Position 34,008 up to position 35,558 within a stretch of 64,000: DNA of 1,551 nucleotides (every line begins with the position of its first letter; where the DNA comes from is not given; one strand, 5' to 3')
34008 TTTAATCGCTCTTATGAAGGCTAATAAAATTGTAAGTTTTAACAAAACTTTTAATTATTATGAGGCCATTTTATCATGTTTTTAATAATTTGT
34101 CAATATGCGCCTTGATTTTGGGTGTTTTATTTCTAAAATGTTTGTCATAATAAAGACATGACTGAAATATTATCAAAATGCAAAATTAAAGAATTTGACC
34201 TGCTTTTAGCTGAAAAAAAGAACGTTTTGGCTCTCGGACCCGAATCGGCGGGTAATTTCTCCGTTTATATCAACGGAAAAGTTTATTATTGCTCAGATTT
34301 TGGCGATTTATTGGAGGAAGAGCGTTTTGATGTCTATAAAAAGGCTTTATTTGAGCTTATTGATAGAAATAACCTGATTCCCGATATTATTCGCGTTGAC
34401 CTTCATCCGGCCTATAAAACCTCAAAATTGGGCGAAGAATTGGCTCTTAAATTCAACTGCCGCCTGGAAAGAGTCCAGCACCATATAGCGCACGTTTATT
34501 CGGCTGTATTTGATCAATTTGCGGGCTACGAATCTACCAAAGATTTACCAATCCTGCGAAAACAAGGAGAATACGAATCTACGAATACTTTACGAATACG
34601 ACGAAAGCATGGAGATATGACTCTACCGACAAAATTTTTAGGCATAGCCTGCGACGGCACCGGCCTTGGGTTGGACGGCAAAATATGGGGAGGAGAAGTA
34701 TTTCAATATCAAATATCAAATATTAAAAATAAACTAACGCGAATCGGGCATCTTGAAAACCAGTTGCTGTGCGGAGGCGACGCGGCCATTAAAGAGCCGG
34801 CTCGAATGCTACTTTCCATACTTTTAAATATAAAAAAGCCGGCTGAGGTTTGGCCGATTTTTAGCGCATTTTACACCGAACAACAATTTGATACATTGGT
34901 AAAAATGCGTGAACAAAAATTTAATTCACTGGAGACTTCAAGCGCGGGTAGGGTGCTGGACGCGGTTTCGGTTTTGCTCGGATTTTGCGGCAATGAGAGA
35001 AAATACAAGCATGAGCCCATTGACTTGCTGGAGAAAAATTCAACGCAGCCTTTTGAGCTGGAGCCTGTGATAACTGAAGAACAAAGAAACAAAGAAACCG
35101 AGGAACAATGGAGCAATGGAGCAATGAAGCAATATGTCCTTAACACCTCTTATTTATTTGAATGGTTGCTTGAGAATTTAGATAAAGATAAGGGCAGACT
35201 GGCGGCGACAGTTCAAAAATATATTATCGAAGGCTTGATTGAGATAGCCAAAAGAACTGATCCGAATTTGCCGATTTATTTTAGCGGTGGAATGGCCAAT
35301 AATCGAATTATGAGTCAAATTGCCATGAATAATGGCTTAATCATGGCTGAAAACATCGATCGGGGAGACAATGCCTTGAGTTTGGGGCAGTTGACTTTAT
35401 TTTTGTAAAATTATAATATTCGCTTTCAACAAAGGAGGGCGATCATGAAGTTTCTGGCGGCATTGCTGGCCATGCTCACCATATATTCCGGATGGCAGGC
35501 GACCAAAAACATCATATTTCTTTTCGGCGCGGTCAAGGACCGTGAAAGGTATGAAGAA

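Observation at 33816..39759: Incomplete [NiFe]-hydrogenase maturation set: hypC-hypD-hypE plus a HypF reduced to its Kae1-like domain, with no hydrogenase gene in the window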

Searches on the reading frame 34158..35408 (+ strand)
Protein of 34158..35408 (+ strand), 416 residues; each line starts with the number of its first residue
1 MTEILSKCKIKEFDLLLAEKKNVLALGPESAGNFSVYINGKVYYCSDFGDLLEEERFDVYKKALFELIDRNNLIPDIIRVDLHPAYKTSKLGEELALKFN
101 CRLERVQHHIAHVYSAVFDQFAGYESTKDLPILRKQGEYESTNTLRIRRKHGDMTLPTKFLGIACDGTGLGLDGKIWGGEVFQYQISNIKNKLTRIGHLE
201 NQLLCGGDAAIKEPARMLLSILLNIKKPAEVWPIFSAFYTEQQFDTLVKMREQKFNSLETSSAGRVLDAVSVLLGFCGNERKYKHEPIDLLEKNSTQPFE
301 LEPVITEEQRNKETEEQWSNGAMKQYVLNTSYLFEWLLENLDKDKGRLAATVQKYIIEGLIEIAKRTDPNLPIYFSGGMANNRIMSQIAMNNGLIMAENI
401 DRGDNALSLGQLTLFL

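Call 3: search_protein_families(library=pfam, proteins=[window:34158-35408:+], max_evalue=0.01)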
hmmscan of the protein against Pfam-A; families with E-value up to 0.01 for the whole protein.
window:34158-35408:+ (416 aa): 2 families
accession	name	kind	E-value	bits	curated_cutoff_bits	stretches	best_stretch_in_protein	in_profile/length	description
PF22521.2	HypF_C_2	-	9.4e-43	147.1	27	1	162-411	1-241/241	Carbamoyltransferase, Kae1-like Domain, second subdomain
PF17788.7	HypF_C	-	4.1e-18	66.3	23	1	19-118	2-98/99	HypF Kae1-like domain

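Call 4: search_protein_families(library=ncbifam, proteins=[window:34158-35408:+], max_evalue=0.01)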
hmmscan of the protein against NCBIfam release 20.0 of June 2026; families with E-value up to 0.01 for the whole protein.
window:34158-35408:+ (416 aa): 2 families
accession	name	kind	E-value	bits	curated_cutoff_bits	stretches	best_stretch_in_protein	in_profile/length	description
TIGR00143.1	hypF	equivalog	1.6e-59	201.8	466.1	2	157-413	490-738/741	carbamoyltransferase HypF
TIGR00329.1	gcp_kae1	subfamily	0.00057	19.2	207.8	0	262-386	158-275/305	tRNA (adenosine(37)-N6)-threonylcarbamoyltransferase complex transferase subunit TsaD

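Call 17: find_homologous_proteins(query=window:34158-35408:+)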
Query window:34158-35408:+ (416 aa): 1456 proteins with E <= 0.001 among 8000 candidates; the best 120 are listed.
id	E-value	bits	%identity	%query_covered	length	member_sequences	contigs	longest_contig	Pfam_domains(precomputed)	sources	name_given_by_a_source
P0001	1.4e-278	942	100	100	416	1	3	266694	PF17788.8,PF22521.3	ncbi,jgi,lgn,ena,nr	ncbi:MAG TPA: hypothetical protein VMX18_00310 [Candidatus Bipolaricaulota bacterium]|nr:hypothetica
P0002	4.4e-159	548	62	98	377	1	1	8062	PF17788.8,PF22521.3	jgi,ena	-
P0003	1.4e-157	543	64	96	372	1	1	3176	PF17788.8,PF22521.3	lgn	-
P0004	1.9e-153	530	61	98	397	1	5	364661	PF17788.8,PF22521.3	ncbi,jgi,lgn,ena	-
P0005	5.4e-153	528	62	97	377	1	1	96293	PF17788.8,PF22521.3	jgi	-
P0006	7.4e-151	521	62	98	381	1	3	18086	PF17788.8,PF22521.3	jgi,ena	-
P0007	1.1e-150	520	61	98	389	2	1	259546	PF17788.8,PF22521.3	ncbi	ncbi:MAG: hypothetical protein ACOZBH_04945 [Patescibacteria group bacterium]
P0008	1.6e-137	477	57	97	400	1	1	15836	PF17788.8,PF22521.3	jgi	-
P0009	3.0e-105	371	48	98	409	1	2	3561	PF17788.8,PF22521.3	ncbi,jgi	-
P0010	8.5e-105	369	46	97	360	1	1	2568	PF17788.8,PF22521.3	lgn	-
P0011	4.0e-104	367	45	96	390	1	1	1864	PF17788.8,PF22521.3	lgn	-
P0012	1.8e-102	362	47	95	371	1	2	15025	PF17788.8,PF22521.3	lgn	-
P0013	2.5e-102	361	47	95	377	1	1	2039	PF17788.8,PF22521.3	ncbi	-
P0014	4.4e-102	360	47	97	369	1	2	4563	PF17788.8,PF22521.3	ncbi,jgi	-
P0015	1.2e-101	359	46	95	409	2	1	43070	PF17788.8,PF22521.3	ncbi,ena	-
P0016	1.4e-101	359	46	98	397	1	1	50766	PF17788.8,PF22521.3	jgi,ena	-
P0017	1.7e-101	358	46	98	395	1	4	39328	PF17788.8,PF22521.3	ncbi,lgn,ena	ncbi:MAG: hypothetical protein AAB632_01025 [Patescibacteria group bacterium]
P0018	6.1e-101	357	44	98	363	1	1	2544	PF17788.8,PF22521.3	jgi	-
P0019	7.3e-101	356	47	97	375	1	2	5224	PF17788.8,PF22521.3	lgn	-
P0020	7.7e-101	356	46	97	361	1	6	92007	PF17788.8,PF22521.3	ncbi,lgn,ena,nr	ncbi:hydrogenase maturation protein hypF1 [bacterium BMS3Abin15]|nr:hydrogenase maturation protein h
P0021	8.1e-101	356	48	96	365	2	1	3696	PF17788.8,PF22521.3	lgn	-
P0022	1.6e-100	355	46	98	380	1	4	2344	PF17788.8,PF22521.3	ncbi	-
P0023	2.7e-100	355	44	98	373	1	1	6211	PF17788.8,PF22521.3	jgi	jgi:hydrogenase maturation protein HypF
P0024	3.0e-100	354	45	97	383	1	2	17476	PF17788.8,PF22521.3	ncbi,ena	ncbi:MAG: hypothetical protein AAB653_03625 [Patescibacteria group bacterium]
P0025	3.7e-100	354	45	97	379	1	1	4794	PF17788.8,PF22521.3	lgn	-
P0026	5.4e-100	354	46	98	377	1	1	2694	PF17788.8,PF22521.3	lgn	-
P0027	5.5e-100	354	46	97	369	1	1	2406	PF17788.8,PF22521.3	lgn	-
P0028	9.5e-100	353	46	97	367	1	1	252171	PF17788.8,PF22521.3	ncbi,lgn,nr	ncbi:hypothetical protein HGA34_02420 [Candidatus Falkowbacteria bacterium]|nr:hypothetical protein 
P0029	1.1e-99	353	44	98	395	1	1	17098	PF17788.8,PF22521.3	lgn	-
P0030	1.2e-99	352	44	98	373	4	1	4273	PF17788.8,PF22521.3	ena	-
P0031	1.8e-99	352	47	98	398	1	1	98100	PF17788.8,PF22521.3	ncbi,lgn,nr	ncbi:MAG: hypothetical protein Q7S53_04880 [bacterium]|nr:hypothetical protein [bacterium]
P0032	2.2e-99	352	45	96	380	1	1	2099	PF02543.22,PF17788.8,PF22521.3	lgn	-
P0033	4.8e-99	350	45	95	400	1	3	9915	PF17788.8,PF22521.3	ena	-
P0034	4.9e-99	350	46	97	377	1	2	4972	PF17788.8,PF22521.3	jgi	-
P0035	5.3e-99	350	45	95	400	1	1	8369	PF17788.8,PF22521.3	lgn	-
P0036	7.0e-99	350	46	95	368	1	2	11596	PF17788.8,PF22521.3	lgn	-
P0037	1.0e-98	349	45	98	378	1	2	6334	PF17788.8,PF22521.3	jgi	jgi:hydrogenase maturation protein HypF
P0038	1.5e-98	349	46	98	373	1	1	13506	PF17788.8,PF22521.3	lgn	-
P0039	2.4e-98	348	44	97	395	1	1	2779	PF17788.8,PF22521.3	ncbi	ncbi:MAG: hypothetical protein V1649_02340 [Patescibacteria group bacterium]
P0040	2.9e-98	348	45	97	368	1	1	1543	PF17788.8,PF22521.3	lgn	-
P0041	3.8e-98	347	46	95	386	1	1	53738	PF17788.8,PF22521.3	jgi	-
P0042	4.6e-98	347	46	97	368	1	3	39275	PF17788.8,PF22521.3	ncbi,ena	-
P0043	4.7e-98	347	46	97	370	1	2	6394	PF17788.8,PF22521.3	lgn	-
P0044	5.6e-98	347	45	95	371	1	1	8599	PF17788.8,PF22521.3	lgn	-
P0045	6.7e-98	347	45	97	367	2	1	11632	PF17788.8,PF22521.3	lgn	-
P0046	1.8e-97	345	45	95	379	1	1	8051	PF17788.8,PF22521.3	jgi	-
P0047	2.5e-97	345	45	95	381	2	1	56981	PF17788.8,PF22521.3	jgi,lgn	-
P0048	2.7e-97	345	45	95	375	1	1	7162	PF17788.8,PF22521.3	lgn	-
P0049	3.0e-97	344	44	98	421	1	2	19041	PF17788.8,PF22521.3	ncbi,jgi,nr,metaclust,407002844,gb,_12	ncbi:MAG: hypothetical protein ACD_8C00146G0012 [uncultured bacterium]|nr:MAG: hypothetical protein 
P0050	3.8e-97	344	45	98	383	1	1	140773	PF17788.8,PF22521.3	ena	-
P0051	4.3e-97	344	44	95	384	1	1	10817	PF17788.8,PF22521.3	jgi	jgi:hydrogenase maturation protein HypF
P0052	4.7e-97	344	46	98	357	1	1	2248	PF17788.8,PF22521.3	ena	-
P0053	6.1e-97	343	45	98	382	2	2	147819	PF17788.8,PF22521.3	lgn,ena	-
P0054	1.1e-96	343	44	97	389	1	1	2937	PF17788.8,PF22521.3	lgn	-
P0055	1.2e-96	343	47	96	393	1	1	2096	PF17788.8,PF22521.3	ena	-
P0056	1.3e-96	342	45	95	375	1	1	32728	PF17788.8,PF22521.3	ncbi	-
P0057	1.3e-96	342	44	96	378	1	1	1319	PF17788.8,PF22521.3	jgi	jgi:hydrogenase maturation protein HypF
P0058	1.5e-96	342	43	96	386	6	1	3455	PF17788.8,PF22521.3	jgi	-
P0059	1.8e-96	342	46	98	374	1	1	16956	PF17788.8,PF22521.3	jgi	-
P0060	1.9e-96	342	45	98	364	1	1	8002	PF17788.8,PF22521.3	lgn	-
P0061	2.8e-96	341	44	95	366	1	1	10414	PF17788.8,PF22521.3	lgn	-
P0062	2.8e-96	341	44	97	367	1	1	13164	PF17788.8,PF22521.3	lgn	-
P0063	4.9e-96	341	45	96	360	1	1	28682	PF17788.8,PF22521.3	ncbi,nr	ncbi:MAG: hypothetical protein HY773_02620 [Candidatus Terrybacteria bacterium]|nr:hypothetical prot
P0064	5.8e-96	340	45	97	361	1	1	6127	PF17788.8,PF22521.3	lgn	-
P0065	6.4e-96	340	46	98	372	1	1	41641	PF17788.8,PF22521.3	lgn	-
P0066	8.6e-96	340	44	95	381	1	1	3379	PF17788.8,PF22521.3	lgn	-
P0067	1.1e-95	339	46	95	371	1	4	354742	PF17788.8,PF22521.3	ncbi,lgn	ncbi:MAG: hypothetical protein WAV31_05595 [Candidatus Moraniibacteriota bacterium]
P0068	1.1e-95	339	44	98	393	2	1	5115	PF17788.8,PF22521.3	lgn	-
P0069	1.2e-95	339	46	97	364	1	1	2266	PF17788.8,PF22521.3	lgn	-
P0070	1.3e-95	339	43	97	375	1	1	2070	PF17788.8,PF22521.3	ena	-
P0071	1.3e-95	339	45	98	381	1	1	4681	PF17788.8,PF22521.3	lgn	-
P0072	1.3e-95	339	44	97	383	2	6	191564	PF17788.8,PF22521.3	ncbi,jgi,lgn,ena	-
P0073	1.4e-95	339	45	96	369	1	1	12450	PF17788.8,PF22521.3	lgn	-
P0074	1.8e-95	339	44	95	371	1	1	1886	PF17788.8,PF22521.3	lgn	-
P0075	2.2e-95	338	45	95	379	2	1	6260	PF17788.8,PF22521.3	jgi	-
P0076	2.7e-95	338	44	97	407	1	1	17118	PF17788.8,PF22521.3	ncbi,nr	ncbi:MAG: hypothetical protein Q7T79_02545 [bacterium]|nr:hypothetical protein [bacterium]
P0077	2.7e-95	338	44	97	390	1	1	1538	PF02543.22,PF17788.8,PF22521.3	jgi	jgi:hydrogenase maturation protein HypF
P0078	2.9e-95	338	44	98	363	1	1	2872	PF17788.8,PF22521.3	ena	-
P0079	2.9e-95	338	46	94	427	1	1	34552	PF17788.8,PF22521.3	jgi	-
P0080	3.0e-95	338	45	98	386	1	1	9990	PF17788.8,PF22521.3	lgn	-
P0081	4.1e-95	337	43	97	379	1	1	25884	PF17788.8,PF22521.3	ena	-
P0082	6.6e-95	337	44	97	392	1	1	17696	PF17788.8,PF22521.3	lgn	-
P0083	7.9e-95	337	44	96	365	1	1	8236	PF17788.8,PF22521.3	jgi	jgi:hydrogenase maturation protein HypF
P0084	1.2e-94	336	45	97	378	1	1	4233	PF17788.8,PF22521.3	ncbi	-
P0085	1.3e-94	336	42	98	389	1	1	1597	PF17788.8,PF22521.3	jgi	jgi:hydrogenase maturation protein HypF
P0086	1.8e-94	335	43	98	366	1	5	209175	PF17788.8,PF22521.3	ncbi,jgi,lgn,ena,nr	ncbi:hypothetical protein L6270_00950 [Candidatus Parcubacteria bacterium]|nr:hypothetical protein [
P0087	2.4e-94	335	45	95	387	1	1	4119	PF17788.8,PF22521.3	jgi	jgi:hydrogenase maturation protein HypF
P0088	2.8e-94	335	44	94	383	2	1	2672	PF17788.8,PF22521.3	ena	-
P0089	3.4e-94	334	43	95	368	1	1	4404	PF17788.8,PF22521.3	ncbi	-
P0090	4.8e-94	334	43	98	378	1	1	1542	PF17788.8,PF22521.3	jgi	jgi:hydrogenase maturation protein HypF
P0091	5.3e-94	334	44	97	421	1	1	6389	PF17788.8,PF22521.3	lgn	-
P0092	5.9e-94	334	44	96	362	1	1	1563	PF17788.8,PF22521.3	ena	-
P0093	7.2e-94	333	44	95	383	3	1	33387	PF17788.8,PF22521.3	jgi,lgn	jgi:hydrogenase maturation protein HypF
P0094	7.3e-94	333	46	96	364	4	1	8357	PF17788.8,PF22521.3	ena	-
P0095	9.5e-94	333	45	97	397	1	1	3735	PF17788.8,PF22521.3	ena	-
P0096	9.9e-94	333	46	95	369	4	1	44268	PF17788.8,PF22521.3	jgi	jgi:hydrogenase maturation protein HypF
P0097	1.0e-93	333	44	96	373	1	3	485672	PF17788.8,PF22521.3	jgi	jgi:hydrogenase maturation protein HypF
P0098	1.2e-93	333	45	95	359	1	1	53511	PF17788.8,PF22521.3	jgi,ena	-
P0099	1.3e-93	332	45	98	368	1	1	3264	PF17788.8,PF22521.3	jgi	jgi:hydrogenase maturation protein HypF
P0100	1.4e-93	332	44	94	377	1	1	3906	PF17788.8,PF22521.3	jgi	jgi:hydrogenase maturation protein HypF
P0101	1.6e-93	332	43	98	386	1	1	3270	PF17788.8,PF22521.3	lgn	-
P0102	1.9e-93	332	43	95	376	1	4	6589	PF17788.8,PF22521.3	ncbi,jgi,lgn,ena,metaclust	metaclust:\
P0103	2.1e-93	332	44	95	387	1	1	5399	PF17788.8,PF22521.3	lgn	-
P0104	2.1e-93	332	42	98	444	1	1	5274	PF17788.8,PF22521.3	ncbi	-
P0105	2.3e-93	332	43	97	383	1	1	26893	PF17788.8,PF22521.3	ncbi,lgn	-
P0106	2.4e-93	332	44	95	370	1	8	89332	PF17788.8,PF22521.3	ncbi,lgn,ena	-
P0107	2.5e-93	332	44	98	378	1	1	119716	PF17788.8,PF22521.3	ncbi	-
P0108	2.8e-93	331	43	98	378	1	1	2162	PF17788.8,PF22521.3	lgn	-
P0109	2.8e-93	331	43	98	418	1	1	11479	PF17788.8,PF22521.3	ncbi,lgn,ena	-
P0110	3.0e-93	331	45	97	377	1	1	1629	PF17788.8,PF22521.3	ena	-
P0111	3.1e-93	331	44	95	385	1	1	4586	PF17788.8,PF22521.3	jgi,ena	-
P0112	4.0e-93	331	42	98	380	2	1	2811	PF17788.8,PF22521.3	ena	-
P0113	4.8e-93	331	45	95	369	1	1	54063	PF17788.8,PF22521.3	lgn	-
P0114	5.1e-93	331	43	98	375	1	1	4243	PF17788.8,PF22521.3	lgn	-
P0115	5.9e-93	330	44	95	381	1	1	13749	PF17788.8,PF22521.3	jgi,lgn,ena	jgi:hydrogenase maturation protein HypF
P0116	6.1e-93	330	44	99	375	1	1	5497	PF17788.8,PF22521.3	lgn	-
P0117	6.4e-93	330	46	95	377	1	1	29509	PF17788.8,PF22521.3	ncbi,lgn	-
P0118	6.5e-93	330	42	97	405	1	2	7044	PF17788.8,PF22521.3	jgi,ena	-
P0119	6.8e-93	330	41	98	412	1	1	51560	PF17788.8,PF22521.3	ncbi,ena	-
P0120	7.1e-93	330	43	95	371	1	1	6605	PF17788.8,PF22521.3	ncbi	-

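Call 18: find_encoding_contigs(protein=P0001, flank=10000, max_places=3)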
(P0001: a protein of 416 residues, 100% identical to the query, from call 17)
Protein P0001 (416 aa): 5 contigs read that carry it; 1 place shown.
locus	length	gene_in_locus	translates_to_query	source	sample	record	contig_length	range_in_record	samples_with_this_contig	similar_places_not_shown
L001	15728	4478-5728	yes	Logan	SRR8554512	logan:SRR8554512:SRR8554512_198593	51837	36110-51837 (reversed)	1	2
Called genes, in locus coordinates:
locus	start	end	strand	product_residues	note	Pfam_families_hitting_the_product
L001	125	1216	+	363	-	-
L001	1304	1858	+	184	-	PF09335:VTT_dom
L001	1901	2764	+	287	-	PF09863:DUF2090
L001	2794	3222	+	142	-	-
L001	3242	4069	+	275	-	PF22435:MRM3-like_sub_bind, PF00588:SpoU_methylase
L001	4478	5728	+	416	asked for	PF17788:HypF_C, PF22521:HypF_C_2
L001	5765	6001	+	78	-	-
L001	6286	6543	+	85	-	-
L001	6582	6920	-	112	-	PF05822:UMPH-1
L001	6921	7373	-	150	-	PF00702:Hydrolase (faint), PF05822:UMPH-1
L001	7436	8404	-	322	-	PF00586:AIRS, PF02769:AIRS_C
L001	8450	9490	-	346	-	PF01924:HypD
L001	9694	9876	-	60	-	-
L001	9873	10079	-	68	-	PF01455:HupF_HypC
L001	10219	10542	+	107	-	PF14333:DUF4389 (weak)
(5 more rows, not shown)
